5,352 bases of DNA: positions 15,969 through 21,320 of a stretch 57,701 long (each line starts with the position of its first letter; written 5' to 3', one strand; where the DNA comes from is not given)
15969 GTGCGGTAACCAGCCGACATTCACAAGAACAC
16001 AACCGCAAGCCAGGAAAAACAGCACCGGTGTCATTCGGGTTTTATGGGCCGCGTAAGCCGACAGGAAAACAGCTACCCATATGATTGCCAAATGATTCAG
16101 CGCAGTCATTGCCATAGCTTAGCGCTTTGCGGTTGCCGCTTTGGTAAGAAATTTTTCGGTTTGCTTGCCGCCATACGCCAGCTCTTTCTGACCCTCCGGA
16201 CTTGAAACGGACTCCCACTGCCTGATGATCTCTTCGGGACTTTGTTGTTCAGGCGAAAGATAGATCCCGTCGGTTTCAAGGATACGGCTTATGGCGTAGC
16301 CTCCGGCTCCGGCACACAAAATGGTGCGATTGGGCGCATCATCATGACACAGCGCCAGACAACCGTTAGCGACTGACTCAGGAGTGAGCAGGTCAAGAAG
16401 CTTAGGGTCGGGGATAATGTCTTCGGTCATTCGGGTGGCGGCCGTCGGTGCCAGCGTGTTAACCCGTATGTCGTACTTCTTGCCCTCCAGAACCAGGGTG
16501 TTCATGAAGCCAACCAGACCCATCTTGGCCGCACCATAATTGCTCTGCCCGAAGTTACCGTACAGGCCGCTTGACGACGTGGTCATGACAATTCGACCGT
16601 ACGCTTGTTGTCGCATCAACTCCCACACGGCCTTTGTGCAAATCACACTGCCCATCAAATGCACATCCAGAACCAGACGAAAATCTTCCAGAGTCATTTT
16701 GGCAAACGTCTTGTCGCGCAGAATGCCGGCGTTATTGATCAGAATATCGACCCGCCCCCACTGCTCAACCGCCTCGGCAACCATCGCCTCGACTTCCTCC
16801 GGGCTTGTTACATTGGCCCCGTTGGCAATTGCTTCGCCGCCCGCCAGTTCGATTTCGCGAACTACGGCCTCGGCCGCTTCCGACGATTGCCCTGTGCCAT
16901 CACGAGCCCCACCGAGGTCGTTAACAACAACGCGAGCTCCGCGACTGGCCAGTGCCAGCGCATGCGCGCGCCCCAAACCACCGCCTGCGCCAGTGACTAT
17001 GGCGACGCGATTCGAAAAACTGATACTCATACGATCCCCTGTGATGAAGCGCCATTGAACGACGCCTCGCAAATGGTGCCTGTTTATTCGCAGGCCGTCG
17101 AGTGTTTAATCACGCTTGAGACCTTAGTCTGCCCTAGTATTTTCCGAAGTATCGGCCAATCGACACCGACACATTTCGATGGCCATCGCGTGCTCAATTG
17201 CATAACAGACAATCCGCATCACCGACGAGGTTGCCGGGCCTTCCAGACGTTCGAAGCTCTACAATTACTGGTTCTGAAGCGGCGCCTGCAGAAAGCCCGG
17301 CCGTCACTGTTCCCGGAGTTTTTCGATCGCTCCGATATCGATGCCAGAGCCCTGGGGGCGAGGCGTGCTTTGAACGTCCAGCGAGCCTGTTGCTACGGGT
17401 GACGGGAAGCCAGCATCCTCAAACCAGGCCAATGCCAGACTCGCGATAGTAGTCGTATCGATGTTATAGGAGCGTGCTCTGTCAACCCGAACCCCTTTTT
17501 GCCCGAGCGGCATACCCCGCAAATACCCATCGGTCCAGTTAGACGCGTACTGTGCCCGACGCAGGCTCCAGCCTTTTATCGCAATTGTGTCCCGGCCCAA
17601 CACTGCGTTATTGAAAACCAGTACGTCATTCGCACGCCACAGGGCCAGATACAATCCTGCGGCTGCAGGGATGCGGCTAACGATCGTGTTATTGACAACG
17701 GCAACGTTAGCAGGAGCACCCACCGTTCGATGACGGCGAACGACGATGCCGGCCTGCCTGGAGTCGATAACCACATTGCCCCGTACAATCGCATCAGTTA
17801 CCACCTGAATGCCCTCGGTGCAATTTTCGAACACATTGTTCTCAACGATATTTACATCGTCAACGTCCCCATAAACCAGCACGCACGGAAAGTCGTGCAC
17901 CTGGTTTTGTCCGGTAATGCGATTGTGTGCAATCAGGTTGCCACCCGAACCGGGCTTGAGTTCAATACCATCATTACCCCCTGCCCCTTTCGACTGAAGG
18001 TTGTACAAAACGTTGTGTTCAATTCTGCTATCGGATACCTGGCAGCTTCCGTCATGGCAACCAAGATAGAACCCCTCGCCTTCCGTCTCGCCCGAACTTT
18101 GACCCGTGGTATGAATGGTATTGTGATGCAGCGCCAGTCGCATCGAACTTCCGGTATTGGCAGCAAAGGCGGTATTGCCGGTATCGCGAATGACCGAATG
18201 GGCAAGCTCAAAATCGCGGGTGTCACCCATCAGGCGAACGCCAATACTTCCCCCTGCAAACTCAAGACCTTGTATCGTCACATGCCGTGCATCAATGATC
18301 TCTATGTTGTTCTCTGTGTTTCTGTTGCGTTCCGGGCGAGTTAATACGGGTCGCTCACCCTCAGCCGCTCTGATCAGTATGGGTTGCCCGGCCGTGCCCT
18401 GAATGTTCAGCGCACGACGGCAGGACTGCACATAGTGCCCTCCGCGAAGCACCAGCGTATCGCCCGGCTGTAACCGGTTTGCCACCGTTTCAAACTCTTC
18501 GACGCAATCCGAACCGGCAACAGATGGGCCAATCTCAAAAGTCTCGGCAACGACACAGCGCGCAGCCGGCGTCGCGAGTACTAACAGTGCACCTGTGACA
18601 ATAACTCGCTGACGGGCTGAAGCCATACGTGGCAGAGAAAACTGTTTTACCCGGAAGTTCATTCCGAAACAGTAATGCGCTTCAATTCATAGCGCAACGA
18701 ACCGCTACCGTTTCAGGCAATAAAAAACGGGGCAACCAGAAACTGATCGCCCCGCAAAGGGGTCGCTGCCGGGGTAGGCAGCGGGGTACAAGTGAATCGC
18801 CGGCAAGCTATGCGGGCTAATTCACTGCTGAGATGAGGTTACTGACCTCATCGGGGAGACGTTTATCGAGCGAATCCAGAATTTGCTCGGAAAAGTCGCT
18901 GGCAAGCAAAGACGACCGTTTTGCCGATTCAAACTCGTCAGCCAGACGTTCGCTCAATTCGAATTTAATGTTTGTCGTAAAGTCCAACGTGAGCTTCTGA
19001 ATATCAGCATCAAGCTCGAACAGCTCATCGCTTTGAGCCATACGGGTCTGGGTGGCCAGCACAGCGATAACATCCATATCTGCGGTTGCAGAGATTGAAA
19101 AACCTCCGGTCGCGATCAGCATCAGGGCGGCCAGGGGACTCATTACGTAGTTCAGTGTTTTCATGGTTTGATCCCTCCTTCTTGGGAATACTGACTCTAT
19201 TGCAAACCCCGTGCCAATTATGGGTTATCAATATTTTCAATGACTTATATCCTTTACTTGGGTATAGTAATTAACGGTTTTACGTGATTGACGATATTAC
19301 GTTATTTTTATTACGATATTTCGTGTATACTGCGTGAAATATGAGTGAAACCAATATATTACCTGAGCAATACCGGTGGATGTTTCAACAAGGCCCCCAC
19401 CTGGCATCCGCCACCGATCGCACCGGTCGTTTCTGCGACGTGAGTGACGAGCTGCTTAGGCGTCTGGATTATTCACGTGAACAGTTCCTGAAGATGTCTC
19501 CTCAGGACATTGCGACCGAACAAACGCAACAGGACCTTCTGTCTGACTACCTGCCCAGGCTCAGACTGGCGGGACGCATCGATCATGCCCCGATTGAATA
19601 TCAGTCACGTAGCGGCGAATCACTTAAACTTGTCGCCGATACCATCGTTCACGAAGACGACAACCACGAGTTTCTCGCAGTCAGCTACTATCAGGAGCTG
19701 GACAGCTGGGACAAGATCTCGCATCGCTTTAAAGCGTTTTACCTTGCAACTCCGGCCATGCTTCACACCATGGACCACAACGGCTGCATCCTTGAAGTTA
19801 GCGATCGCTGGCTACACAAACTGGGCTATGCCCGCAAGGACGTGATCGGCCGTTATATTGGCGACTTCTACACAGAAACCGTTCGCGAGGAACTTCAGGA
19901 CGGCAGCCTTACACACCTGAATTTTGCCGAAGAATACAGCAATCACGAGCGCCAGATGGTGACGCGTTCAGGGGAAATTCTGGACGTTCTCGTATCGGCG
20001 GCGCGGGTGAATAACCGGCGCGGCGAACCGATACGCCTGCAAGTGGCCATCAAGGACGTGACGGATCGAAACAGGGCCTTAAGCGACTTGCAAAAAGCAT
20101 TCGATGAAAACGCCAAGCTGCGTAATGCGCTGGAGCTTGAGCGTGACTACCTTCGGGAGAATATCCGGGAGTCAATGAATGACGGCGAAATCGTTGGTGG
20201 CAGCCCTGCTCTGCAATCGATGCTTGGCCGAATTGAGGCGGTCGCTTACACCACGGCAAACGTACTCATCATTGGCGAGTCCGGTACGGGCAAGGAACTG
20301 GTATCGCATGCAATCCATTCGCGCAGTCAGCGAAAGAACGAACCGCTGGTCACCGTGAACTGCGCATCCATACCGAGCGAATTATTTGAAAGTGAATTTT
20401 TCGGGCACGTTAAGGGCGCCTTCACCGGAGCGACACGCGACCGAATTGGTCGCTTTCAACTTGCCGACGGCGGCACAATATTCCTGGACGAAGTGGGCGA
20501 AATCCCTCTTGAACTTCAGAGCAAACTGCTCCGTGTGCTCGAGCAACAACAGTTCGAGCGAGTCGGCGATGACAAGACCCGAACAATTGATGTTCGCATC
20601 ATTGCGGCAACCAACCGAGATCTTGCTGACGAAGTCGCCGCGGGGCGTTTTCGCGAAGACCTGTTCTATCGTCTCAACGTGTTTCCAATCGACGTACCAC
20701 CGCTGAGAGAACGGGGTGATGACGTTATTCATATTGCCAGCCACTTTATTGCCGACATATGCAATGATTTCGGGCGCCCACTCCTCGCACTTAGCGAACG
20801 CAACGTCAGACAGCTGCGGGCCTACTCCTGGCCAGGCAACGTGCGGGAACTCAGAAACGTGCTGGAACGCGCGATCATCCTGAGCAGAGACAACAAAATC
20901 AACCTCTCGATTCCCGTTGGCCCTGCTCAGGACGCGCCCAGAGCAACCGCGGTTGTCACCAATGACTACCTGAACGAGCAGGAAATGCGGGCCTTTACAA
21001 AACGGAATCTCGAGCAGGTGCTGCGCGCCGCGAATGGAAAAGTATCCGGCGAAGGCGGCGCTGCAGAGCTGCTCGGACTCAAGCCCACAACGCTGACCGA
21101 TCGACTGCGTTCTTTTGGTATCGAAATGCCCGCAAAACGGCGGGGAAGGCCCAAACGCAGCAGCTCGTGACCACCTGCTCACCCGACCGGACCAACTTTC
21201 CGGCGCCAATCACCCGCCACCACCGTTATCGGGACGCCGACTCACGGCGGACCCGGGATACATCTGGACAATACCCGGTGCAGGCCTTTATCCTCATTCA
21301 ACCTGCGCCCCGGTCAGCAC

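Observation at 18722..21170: Complete sigma54 module devoted to one unknown 115-aa secreted protein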

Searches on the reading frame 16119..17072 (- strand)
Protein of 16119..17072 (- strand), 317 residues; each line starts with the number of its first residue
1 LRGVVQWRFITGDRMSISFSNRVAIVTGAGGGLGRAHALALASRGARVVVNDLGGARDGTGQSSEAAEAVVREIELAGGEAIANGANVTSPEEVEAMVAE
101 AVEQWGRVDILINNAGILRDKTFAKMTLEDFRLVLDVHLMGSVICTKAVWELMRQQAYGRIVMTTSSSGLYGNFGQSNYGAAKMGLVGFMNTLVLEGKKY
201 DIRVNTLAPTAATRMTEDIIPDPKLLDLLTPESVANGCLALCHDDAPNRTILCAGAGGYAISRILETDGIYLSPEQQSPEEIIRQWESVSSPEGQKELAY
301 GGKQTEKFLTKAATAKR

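Call 3: search_protein_families(library=pfam, proteins=[window:16119-17072:-], max_evalue=0.1)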
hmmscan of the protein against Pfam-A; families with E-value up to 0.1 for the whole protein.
window:16119-17072:- (317 aa): 3 families
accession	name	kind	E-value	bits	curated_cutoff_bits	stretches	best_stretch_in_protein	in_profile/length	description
PF00106.31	adh_short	-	1.2e-47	162.4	26.6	1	22-219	1-190/195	short chain dehydrogenase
PF13561.12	adh_short_C2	-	2.3e-37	129.3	27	1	28-246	1-221/236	Enoyl-(Acyl carrier protein) reductase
PF08659.16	KR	-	2.7e-22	80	22.6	1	25-192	4-162/180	KR domain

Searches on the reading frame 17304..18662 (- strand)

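Call 3: search_protein_families(library=pfam, proteins=[window:17304-18662:-], max_evalue=0.1)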
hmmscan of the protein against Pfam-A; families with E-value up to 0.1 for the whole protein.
window:17304-18662:- (452 aa): 4 families
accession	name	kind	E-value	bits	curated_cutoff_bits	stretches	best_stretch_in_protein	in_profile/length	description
PF13229.12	Beta_helix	-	3e-13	50.2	25.9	3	212-342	34-147/158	Right handed beta helix region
PF05048.19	NosD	-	4.8e-08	33.1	23.6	2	246-339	48-133/212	Periplasmic copper-binding protein (NosD)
PF14592.12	Chondroitinas_B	-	0.0022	17.5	24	0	54-102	4-51/426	Chondroitinase B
PF12708.12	Pect-lyase_RHGA_epim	-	0.02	15.2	27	1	200-306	117-212/213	Rhamnogalacturonase A/epimerase, pectate lyase-like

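Call 4: search_protein_families(library=ncbifam, proteins=[window:17304-18662:-], max_evalue=0.1)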
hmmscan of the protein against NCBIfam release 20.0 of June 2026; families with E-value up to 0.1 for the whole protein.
window:17304-18662:- (452 aa): 4 families
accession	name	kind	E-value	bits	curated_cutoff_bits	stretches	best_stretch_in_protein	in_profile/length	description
TIGR04247.1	NosD_copper_fam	subfamily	0.00015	20.5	300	1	213-291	205-272/377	nitrous oxide reductase family maturation protein NosD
NF041518.1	choice_anch_Q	domain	0.0031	17.7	25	1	416-447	27-56/58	choice-of-anchor Q domain-containing protein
NF041899.1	pec_ly_PelN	equivalog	0.0046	15.8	740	1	31-138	18-143/437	pectate lyase PelN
NF038177.1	epimerase_AlgG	equivalog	0.016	13.8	700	1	271-326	357-415/519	mannuronan 5-epimerase AlgG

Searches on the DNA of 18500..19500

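Call 55: search_rna_families(source=window, start=18500, end=19500, threshold=evalue, max_evalue=1)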
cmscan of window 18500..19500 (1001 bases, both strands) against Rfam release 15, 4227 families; matches with E-value up to 1: 0.
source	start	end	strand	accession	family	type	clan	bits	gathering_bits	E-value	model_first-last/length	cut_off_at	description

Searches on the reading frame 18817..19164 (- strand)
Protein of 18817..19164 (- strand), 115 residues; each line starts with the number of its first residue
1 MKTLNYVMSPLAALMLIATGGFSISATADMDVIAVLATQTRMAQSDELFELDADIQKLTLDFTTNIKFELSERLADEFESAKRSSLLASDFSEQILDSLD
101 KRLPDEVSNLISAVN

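Call 3: search_protein_families(library=pfam, proteins=[window:18817-19164:-], max_evalue=0.1)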
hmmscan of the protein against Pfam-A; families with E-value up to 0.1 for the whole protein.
window:18817-19164:- (115 aa): 1 family
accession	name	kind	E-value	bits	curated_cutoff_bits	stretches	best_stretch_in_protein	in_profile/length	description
PF10978.13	DUF2785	-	0.086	13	25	1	18-102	63-146/174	Protein of unknown function (DUF2785)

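Call 4: search_protein_families(library=ncbifam, proteins=[window:18817-19164:-], max_evalue=0.1)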
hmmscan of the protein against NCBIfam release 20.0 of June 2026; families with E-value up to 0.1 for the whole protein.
window:18817-19164:- (115 aa): 0 families

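Call 5: find_homologous_proteins(query=window:18817-19164:-, max_evalue=0.01)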
Query window:18817-19164:- (115 aa): 3 proteins with E <= 0.01 among 18 candidates.
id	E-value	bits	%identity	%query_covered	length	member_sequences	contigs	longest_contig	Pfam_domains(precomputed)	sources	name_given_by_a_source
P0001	5.4e-62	224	100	100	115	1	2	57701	-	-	-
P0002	2.5e-41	158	71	100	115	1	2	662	-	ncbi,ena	-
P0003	2.2e-34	136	64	100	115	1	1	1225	-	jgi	jgi:hypothetical protein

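Call 19: find_related_loci(query=window:18817-19164:-, collection=genome_contigs, flank=5000)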
Query window:18817-19164:- (115 aa) in genome_contigs; peptide patterns used: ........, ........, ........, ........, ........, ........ (x = any residue, [..] = any of these).
224 stretches matched a pattern, but none encodes a relative of the query by tblastn (E <= 1e-3).

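Call 25: search_protein_representatives(protein=window:18817-19164:-)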
Query: 115 residues. Proteins with E-value up to 0.001 (for the whole library): 4; up to 1e-10: 1; up to 1e-30: 0. The best 4 are listed.
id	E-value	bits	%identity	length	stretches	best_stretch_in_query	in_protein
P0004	9.8e-22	93.5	47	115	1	4-114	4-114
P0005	1.6e-08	51.2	35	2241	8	45-77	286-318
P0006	1.2e-04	38.7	37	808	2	7-45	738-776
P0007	7.4e-04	36.2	43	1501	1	41-68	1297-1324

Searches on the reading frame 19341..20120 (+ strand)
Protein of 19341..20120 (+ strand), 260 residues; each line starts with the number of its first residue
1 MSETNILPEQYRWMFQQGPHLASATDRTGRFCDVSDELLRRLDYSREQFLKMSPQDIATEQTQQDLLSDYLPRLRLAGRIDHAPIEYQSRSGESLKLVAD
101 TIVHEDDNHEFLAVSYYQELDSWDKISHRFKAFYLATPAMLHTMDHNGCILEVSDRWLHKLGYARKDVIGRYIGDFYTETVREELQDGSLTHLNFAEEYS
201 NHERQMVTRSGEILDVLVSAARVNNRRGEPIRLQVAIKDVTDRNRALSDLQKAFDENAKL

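Call 96: search_solved_structures(query=window:19341-20120:+, max_evalue=0.01)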
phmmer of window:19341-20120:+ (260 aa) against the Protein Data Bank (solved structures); distinct sequences matched with E-value up to 0.01: 2.
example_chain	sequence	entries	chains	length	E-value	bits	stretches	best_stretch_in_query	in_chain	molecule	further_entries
6nyr_A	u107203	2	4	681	1e-06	31.7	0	159-201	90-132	Crov588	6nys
3bwl_A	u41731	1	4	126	1.9e-06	30.8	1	124-230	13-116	Sensor protein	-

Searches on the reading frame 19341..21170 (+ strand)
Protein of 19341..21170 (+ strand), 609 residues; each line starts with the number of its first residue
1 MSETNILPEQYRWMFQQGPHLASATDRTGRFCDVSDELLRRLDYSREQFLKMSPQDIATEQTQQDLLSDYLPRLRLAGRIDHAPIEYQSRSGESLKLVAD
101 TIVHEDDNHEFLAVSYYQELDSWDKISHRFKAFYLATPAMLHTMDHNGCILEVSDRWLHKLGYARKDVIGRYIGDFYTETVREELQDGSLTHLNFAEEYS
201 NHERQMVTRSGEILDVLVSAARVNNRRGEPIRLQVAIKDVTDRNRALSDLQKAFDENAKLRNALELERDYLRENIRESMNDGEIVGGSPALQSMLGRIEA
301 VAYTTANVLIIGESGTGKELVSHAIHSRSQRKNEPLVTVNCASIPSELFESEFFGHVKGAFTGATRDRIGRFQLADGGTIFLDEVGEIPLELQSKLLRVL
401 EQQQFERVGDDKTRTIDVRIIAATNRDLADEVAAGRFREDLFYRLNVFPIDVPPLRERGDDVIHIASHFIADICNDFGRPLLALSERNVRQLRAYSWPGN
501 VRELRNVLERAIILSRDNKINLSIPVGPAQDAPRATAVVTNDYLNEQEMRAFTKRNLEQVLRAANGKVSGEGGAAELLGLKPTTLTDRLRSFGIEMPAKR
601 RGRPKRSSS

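Call 3: search_protein_families(library=pfam, proteins=[window:19341-21170:+], max_evalue=0.1)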
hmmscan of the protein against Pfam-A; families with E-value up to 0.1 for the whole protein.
window:19341-21170:+ (609 aa): 17 families
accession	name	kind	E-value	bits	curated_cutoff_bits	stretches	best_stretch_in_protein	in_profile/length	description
PF00158.32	Sigma54_activat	-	8.9e-72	240.7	20.2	1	284-450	1-167/168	Sigma-54 interaction domain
PF14532.12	Sigma54_activ_2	-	1.9e-23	83.7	25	1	285-455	1-138/138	Sigma-54 interaction domain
PF25601.1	AAA_lid_14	-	6.9e-19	67.9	27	1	456-522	1-67/87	AAA+ ATPase lid domain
PF13426.13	PAS_9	-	4.1e-15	56.4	27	2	143-242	6-103/103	PAS domain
PF00989.32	PAS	-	1.4e-10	41.6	22.6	1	136-240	9-113/113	PAS fold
PF07728.20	AAA_5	-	4.3e-08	33.7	22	1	307-426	1-123/139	AAA domain (dynein-related subfamily)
PF08448.16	PAS_4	-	6.1e-08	33.3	23.1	1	137-244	4-109/110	PAS fold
PF00004.35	AAA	-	4.1e-06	27.7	21.2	1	308-442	1-128/131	ATPase family associated with various cellular activities (AAA)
PF08447.18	PAS_3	-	9.7e-05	23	25.6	1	151-235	2-87/89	PAS fold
PF07724.20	AAA_2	-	0.00015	22.3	27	1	305-433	3-132/166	AAA domain (Cdc48 subfamily)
PF01078.27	Mg_chelatase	-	0.00097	19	20.3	1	302-425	19-157/207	Magnesium chelatase, subunit ChlI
PF20030.5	bpMoxR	-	0.0018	17.8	27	1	303-435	29-154/205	MoxR domain in the MoxR-vWA-beta-propeller ternary systems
PF02954.25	HTH_8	-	0.0035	17.5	22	1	554-590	7-40/42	Bacterial regulatory protein, Fis family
PF00493.29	MCM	-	0.0044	16.6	23.3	1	304-405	56-150/224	MCM P-loop domain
PF13245.12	AAA_19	-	0.0077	16.9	25.1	0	299-411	3-126/134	AAA domain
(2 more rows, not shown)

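Call 4: search_protein_families(library=ncbifam, proteins=[window:19341-21170:+], max_evalue=0.1)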
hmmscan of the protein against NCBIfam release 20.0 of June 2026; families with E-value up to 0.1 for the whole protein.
window:19341-21170:+ (609 aa): 34 families (the best 25 are shown)
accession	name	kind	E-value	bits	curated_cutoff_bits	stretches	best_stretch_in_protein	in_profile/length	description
NF003451.0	PRK05022.1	equivalog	2e-109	366.6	476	1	257-534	165-442/512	nitric oxide reductase transcriptional regulator NorR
NF011958.0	PRK15429.1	equivalog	5.4e-105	352.5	830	1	237-596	333-688/692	formate hydrogenlyase transcriptional activator FlhA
TIGR01817.1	nifA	equivalog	2.1e-103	346.9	528.85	1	244-524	160-437/534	nif-specific transcriptional activator NifA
NF041552.1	TF_PrdR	equivalog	4.4e-102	342.3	795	1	144-592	150-576/577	sigma-54 dependent transcriptional regulator PrdR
NF038308.1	RNA_repair_RtcR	equivalog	2e-95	320.6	650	1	267-595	165-519/530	RNA repair transcriptional activator RtcR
TIGR01818.1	ntrC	equivalog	1.3e-92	311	558.6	1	271-563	121-413/463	nitrogen regulation protein NR(I)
NF008469.0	PRK11361.1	equivalog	1.7e-91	307.3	714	1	263-595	124-457/461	acetoacetate metabolism transcriptional regulator AtoC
TIGR02915.1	PEP_resp_reg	equivalog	2.9e-90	303.2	502.6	1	263-594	121-444/445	PEP-CTERM-box response regulator transcription factor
NF041946.1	LuxO_transreg_Vib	equivalog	2.3e-88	297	800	1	269-537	121-388/463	quorum-sensing sigma-54 dependent transcriptional regulator LuxO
NF050807.1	TransRegFlbDCaul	equivalog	5.6e-86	289.2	750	1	280-591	116-437/454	sigma-54-dependent transcriptional regulator FlbD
TIGR02974.1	phageshock_pspF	equivalog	2.3e-83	280.2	443.55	1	284-541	1-261/336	phage shock protein operon transcriptional activator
NF041906.1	V4R_TF_MobR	exception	2.6e-83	280.4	999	1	283-590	233-542/544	phenol degradation transcriptional regulator MobR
NF007689.0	PRK10365.1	equivalog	6.4e-81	272.4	760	1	259-587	116-437/441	sigma-54-dependent response regulator transcription factor ZraR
TIGR02329.1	propionate_PrpR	equivalog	1.1e-79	268.5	499.2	1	266-590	196-525/526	propionate catabolism operon regulatory protein PrpR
NF049963.1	RespRegFlgRCampy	domain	2e-79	267.4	750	1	228-521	85-373/429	fla regulon two-component system response regulator FlgR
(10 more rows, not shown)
